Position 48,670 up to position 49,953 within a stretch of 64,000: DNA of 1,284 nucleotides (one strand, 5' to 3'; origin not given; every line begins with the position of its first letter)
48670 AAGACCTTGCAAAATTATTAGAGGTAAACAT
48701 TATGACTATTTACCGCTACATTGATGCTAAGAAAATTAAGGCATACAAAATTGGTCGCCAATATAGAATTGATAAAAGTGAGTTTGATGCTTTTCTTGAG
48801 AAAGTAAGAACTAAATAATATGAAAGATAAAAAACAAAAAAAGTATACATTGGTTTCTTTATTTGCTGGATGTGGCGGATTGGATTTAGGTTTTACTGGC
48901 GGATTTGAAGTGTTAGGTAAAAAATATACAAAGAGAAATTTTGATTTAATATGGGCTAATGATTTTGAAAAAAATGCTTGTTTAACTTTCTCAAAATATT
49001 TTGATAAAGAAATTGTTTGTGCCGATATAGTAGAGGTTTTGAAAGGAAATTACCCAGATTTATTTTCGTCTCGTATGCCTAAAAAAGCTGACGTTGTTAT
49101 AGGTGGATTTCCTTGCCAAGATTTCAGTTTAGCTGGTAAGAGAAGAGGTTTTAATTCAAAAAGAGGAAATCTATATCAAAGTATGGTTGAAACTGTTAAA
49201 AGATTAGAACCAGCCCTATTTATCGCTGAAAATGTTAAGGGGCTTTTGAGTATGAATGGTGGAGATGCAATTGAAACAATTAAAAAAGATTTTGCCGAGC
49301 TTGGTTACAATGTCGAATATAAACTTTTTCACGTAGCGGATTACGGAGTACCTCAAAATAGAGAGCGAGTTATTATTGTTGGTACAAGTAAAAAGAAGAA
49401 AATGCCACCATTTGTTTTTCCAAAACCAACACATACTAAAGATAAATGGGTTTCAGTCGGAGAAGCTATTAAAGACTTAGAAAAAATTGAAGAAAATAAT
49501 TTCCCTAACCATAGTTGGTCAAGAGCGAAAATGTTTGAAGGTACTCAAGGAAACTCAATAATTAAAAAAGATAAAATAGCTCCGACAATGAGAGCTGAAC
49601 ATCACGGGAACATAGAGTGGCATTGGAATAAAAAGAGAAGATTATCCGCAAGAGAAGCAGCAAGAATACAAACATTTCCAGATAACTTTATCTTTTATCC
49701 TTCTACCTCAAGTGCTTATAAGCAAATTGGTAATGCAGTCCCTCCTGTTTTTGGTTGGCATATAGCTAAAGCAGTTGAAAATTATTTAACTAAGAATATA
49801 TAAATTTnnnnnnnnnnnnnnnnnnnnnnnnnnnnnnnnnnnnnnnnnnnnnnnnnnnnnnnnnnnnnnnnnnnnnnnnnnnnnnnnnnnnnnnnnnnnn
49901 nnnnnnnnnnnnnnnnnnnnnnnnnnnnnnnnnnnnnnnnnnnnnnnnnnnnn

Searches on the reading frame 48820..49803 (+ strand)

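Call 22: search_protein_families(library=ncbifam, proteins=[window:48820-49803:+], max_evalue=0.00001)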
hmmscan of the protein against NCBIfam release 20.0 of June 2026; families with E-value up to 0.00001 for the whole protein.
window:48820-49803:+ (327 aa): 2 families
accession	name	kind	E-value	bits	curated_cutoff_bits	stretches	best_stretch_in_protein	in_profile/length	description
TIGR00675.1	dcm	superfamily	2e-73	247.9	100.65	2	12-227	2-199/329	DNA (cytosine-5-)-methyltransferase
NF007772.0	PRK10458.1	subfamily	1e-23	83.6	710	1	4-192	84-289/472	DNA cytosine methylase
